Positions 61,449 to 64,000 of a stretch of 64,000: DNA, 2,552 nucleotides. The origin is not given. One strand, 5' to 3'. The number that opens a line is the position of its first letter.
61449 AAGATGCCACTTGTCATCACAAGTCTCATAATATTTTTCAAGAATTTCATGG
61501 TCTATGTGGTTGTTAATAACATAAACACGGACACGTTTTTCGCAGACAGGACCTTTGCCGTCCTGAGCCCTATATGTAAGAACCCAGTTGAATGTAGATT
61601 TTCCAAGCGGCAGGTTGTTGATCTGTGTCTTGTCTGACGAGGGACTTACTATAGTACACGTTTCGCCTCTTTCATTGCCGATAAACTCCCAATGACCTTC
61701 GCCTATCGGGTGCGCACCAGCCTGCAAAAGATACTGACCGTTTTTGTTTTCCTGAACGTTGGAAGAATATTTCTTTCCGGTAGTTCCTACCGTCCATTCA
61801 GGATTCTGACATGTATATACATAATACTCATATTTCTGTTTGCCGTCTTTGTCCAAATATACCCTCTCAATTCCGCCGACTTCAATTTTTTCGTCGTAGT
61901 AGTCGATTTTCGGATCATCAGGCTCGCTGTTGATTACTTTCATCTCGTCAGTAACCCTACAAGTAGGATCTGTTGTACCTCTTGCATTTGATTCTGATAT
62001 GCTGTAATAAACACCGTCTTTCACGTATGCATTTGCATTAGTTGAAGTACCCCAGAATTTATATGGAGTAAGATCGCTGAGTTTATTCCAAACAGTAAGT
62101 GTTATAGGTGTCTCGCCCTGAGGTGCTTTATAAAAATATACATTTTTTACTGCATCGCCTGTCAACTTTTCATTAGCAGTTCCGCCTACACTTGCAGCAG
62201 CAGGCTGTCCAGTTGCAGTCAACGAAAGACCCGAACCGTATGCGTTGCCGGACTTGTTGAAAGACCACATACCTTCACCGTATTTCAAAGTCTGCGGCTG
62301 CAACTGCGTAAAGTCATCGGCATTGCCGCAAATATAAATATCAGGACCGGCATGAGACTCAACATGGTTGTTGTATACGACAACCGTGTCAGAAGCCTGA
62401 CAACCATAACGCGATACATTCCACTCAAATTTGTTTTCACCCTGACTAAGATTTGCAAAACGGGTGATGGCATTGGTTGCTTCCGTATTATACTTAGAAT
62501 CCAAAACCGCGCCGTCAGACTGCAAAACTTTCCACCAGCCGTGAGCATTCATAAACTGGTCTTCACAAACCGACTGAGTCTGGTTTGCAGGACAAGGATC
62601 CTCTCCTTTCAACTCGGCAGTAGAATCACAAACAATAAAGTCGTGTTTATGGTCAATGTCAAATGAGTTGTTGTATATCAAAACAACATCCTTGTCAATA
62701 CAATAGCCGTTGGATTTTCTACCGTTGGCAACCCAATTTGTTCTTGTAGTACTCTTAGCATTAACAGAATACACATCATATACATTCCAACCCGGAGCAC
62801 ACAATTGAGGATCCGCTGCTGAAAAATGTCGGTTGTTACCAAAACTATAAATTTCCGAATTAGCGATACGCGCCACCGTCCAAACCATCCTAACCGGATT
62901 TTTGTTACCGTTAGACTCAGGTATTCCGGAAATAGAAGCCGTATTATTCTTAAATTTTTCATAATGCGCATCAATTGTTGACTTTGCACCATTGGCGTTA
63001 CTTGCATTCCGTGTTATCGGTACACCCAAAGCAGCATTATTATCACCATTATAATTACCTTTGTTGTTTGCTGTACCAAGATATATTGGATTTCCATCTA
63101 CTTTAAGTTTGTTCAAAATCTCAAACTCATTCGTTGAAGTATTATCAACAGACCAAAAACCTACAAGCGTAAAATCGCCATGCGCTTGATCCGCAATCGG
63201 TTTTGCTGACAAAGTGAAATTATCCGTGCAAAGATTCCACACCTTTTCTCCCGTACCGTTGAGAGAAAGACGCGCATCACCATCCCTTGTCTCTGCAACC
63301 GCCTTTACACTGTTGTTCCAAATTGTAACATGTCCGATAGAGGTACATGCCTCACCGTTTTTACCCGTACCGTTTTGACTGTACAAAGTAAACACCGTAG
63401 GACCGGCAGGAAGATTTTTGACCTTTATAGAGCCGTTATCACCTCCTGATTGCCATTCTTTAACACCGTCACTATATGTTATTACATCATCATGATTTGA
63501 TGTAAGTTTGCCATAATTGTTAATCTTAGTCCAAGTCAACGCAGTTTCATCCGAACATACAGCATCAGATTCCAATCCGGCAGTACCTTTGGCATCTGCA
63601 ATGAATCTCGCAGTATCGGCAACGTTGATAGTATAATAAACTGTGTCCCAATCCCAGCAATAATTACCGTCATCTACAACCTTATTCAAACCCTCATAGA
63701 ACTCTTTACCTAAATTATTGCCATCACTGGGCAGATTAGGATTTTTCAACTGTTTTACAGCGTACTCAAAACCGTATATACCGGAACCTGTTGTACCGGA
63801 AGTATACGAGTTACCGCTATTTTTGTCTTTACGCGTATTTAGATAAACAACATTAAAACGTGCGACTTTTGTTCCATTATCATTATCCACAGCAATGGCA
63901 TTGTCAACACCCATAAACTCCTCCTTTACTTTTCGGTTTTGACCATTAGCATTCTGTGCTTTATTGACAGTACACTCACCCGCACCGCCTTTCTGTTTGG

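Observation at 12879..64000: A single uninterrupted reading frame of more than 51 kb (at least 17,011 codons) that runs off the window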

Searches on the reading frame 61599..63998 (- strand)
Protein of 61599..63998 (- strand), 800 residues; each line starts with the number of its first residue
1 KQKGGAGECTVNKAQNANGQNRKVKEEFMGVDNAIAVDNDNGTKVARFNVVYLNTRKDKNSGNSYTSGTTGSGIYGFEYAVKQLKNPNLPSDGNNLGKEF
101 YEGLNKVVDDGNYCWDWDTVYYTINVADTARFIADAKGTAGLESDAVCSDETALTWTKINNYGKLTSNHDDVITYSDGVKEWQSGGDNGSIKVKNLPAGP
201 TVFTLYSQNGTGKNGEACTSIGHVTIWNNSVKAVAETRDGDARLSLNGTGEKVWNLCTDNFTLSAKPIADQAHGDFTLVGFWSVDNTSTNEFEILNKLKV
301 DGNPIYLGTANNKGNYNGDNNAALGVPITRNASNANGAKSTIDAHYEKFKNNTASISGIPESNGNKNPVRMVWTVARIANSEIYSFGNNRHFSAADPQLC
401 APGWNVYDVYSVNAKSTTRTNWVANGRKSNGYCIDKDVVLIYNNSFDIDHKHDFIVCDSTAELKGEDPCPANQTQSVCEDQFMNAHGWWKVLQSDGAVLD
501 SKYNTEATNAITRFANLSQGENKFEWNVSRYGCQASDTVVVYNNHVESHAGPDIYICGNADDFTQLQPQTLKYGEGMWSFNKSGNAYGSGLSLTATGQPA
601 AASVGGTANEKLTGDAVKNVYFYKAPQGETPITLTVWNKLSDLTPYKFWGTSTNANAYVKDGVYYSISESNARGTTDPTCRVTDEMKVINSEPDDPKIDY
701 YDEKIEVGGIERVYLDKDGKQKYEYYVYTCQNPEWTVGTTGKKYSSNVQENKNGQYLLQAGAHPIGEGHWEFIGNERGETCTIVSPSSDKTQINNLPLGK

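Call 18: find_homologous_proteins(query=window:61599-63998:-, max_evalue=0.00001)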
Query window:61599-63998:-: 8000 candidates shared short words with the query, none scored E <= 0.00001.

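Call 71: search_solved_structures(query=window:61719-63998:-, max_evalue=0.1)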
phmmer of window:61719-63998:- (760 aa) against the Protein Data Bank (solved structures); distinct sequences matched with E-value up to 0.1: 3.
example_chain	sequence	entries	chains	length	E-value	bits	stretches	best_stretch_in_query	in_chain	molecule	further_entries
9btv_L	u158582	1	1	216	0.016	16.9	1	520-603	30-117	T646-a.01 light chain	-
6grz_A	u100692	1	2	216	0.029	16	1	518-604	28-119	mH6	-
5mud_A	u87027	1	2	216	0.059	15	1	518-604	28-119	light chain dimer,IGL@ protein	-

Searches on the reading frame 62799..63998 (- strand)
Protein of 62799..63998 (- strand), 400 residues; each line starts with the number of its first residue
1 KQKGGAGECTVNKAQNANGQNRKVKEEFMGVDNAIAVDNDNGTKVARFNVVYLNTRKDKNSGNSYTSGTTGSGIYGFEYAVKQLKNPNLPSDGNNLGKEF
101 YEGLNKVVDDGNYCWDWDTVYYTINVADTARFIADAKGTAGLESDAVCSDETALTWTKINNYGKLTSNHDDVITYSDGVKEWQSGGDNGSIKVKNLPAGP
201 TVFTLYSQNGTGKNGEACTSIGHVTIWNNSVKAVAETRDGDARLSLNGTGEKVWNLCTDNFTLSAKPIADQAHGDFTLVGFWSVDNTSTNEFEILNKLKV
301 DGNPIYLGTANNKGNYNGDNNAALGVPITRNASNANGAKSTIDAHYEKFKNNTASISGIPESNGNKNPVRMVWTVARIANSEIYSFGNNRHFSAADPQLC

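Call 49: find_related_loci(query=window:62799-63998:-, collection=metagenome_contigs, flank=10000)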
Query window:62799-63998:- (400 aa) in metagenome_contigs; peptide patterns used: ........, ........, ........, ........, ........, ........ (x = any residue, [..] = any of these).
84 stretches matched a pattern; 1 encode a relative of the query (tblastn E <= 1e-3); 1 distinct loci.
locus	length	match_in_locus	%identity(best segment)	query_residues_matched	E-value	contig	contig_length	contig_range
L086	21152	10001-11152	55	1-396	3e-129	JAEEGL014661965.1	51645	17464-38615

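Call 54: search_protein_families(library=pfam, proteins=[L086:1115-10000:+, L086:48-641:+], max_evalue=0.01)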
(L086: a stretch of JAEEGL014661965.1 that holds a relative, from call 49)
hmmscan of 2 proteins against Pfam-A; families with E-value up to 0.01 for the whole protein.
L086:1115-10000:+ (2962 aa): 0 families

L086:48-641:+ (198 aa): 0 families

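Call 70: search_solved_structures(query=L086:1115-2014:+, max_evalue=1)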
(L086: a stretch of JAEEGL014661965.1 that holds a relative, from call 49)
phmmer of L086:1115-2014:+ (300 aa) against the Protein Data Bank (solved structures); distinct sequences matched with E-value up to 1: 7.
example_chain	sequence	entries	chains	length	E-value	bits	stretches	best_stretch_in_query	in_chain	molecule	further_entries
9azz_A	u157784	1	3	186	0.0056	19.3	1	111-216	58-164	Outer membrane lipoprotein carrier protein LolA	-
9s87_A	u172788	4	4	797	0.43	13.1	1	191-284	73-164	Protein BRASSINOSTEROID INSENSITIVE 1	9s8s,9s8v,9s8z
6fif_A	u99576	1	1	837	0.47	13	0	191-284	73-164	Protein BRASSINOSTEROID INSENSITIVE 1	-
3rgx_A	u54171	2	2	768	0.58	12.7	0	191-284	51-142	Protein BRASSINOSTEROID INSENSITIVE 1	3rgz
4m7e_A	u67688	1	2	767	0.61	12.6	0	191-284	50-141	Protein BRASSINOSTEROID INSENSITIVE 1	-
3riz_A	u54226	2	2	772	0.63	12.6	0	191-284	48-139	Protein BRASSINOSTEROID INSENSITIVE 1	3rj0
4lsa_A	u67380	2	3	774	0.64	12.6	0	191-284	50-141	Protein BRASSINOSTEROID INSENSITIVE 1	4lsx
